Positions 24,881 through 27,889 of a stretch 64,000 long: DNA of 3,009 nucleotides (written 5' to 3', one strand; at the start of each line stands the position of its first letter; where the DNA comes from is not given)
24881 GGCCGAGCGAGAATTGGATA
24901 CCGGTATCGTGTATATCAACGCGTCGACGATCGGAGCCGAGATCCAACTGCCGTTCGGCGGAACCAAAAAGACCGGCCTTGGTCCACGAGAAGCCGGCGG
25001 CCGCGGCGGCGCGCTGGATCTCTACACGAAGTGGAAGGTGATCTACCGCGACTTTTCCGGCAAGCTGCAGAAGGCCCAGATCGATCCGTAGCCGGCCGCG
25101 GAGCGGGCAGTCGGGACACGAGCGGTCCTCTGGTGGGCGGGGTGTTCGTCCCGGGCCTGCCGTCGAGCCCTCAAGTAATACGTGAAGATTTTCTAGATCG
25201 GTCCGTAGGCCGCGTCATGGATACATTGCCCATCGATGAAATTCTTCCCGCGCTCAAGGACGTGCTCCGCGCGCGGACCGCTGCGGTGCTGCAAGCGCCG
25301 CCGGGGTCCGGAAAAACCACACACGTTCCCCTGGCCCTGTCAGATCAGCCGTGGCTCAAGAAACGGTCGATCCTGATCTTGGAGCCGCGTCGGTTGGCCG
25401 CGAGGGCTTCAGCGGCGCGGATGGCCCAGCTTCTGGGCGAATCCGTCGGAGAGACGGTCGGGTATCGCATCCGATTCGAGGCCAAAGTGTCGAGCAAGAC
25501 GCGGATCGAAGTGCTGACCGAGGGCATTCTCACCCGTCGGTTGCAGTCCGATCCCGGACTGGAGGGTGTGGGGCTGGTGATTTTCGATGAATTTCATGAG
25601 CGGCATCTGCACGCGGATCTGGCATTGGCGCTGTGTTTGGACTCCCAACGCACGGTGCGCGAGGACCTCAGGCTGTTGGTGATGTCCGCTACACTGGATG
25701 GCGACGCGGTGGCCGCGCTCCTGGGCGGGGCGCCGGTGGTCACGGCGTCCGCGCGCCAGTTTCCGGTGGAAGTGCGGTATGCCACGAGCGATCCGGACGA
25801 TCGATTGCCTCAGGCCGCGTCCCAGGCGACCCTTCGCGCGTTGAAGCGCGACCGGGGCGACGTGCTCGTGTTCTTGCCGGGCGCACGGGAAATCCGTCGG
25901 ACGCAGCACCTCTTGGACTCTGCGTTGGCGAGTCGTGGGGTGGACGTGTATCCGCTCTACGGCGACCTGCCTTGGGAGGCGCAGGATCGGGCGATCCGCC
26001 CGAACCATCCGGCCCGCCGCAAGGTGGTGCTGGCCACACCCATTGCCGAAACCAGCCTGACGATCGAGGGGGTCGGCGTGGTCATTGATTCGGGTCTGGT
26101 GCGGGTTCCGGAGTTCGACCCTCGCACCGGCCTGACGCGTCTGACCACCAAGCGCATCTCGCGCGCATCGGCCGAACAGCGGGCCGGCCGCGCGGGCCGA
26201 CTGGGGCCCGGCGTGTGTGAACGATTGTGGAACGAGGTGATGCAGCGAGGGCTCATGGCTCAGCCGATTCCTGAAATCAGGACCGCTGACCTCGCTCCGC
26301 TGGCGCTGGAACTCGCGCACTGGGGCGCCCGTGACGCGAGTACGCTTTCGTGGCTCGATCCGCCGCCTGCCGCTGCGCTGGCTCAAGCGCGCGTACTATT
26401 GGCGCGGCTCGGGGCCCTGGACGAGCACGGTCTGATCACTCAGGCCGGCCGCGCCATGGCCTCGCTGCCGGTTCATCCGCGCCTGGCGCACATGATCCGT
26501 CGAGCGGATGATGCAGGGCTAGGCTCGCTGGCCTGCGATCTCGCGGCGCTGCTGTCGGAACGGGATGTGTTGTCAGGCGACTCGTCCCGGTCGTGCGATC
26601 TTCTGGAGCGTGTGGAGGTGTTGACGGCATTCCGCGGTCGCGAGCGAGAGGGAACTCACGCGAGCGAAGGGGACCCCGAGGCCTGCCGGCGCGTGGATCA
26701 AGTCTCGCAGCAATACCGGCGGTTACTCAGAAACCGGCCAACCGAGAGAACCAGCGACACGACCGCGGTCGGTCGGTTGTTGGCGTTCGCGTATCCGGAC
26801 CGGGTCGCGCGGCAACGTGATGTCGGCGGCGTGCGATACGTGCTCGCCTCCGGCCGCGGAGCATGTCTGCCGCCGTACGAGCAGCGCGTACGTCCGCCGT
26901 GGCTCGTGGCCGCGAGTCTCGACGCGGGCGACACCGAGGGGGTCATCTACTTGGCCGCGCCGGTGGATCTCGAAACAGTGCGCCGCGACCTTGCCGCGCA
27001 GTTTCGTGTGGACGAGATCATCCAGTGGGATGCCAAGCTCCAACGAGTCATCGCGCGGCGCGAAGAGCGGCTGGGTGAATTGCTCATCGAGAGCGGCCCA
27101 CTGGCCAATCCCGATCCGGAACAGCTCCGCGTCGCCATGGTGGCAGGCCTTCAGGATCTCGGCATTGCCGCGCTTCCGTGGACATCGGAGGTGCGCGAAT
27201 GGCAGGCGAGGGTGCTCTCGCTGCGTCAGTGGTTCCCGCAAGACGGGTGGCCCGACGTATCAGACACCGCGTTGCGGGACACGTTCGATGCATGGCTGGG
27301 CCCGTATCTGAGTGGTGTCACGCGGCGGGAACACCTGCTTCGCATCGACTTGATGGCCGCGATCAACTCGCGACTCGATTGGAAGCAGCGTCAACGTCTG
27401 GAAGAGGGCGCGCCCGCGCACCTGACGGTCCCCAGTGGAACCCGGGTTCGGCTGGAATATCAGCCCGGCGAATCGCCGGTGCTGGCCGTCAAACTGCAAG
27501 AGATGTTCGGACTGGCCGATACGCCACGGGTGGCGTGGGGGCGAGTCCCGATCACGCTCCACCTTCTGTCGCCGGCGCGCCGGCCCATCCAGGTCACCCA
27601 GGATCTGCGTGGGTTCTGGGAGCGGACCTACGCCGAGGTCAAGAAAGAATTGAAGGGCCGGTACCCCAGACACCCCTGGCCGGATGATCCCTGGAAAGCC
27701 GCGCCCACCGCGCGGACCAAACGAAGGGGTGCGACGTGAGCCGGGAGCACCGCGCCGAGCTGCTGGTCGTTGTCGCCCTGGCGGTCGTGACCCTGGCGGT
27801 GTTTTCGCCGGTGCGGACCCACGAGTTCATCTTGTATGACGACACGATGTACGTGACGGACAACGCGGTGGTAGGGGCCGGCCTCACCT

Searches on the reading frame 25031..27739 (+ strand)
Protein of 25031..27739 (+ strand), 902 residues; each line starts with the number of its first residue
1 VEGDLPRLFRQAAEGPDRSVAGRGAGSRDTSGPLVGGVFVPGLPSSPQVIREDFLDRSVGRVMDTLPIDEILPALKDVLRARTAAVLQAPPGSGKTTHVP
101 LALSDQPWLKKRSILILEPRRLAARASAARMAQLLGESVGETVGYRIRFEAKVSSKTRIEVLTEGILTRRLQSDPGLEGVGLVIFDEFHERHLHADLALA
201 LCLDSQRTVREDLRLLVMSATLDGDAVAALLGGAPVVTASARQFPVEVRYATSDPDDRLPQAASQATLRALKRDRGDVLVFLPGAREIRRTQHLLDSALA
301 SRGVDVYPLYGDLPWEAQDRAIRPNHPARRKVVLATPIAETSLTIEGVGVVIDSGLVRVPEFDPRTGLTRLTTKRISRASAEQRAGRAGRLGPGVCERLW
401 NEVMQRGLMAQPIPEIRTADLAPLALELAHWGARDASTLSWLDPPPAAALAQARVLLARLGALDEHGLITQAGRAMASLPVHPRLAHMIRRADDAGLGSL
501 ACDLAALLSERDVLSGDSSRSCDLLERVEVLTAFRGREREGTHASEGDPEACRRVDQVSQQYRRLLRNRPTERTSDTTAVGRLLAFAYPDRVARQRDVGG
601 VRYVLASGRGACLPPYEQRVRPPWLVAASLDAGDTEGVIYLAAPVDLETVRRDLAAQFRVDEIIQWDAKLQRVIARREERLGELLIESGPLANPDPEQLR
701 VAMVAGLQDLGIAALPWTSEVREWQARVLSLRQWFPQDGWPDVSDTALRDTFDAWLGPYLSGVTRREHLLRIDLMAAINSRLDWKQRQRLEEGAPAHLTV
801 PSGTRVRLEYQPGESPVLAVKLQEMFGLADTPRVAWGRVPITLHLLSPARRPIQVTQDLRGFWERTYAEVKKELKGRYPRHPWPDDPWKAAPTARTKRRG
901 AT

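Call 55: search_protein_families(library=pfam, proteins=[window:25031-27739:+], max_evalue=0.00001)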
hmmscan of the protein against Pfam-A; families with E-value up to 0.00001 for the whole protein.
window:25031-27739:+ (902 aa): 4 families
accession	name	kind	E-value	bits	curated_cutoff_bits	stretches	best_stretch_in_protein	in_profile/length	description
PF08482.15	HrpB_C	-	2.4e-55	186.9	25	1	755-887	1-133/133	ATP-dependent helicase C-terminal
PF00271.37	Helicase_C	-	3.7e-12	46.9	23.5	1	271-392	11-110/110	Helicase conserved C-terminal domain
PF00270.35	DEAD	-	1.4e-10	41.6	26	1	76-226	9-163/167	DEAD/DEAH box helicase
PF24473.1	CON_HrpB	-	3.6e-07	30.3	27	1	657-691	1-35/35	ATP-dependent RNA helicase HrpB, connector region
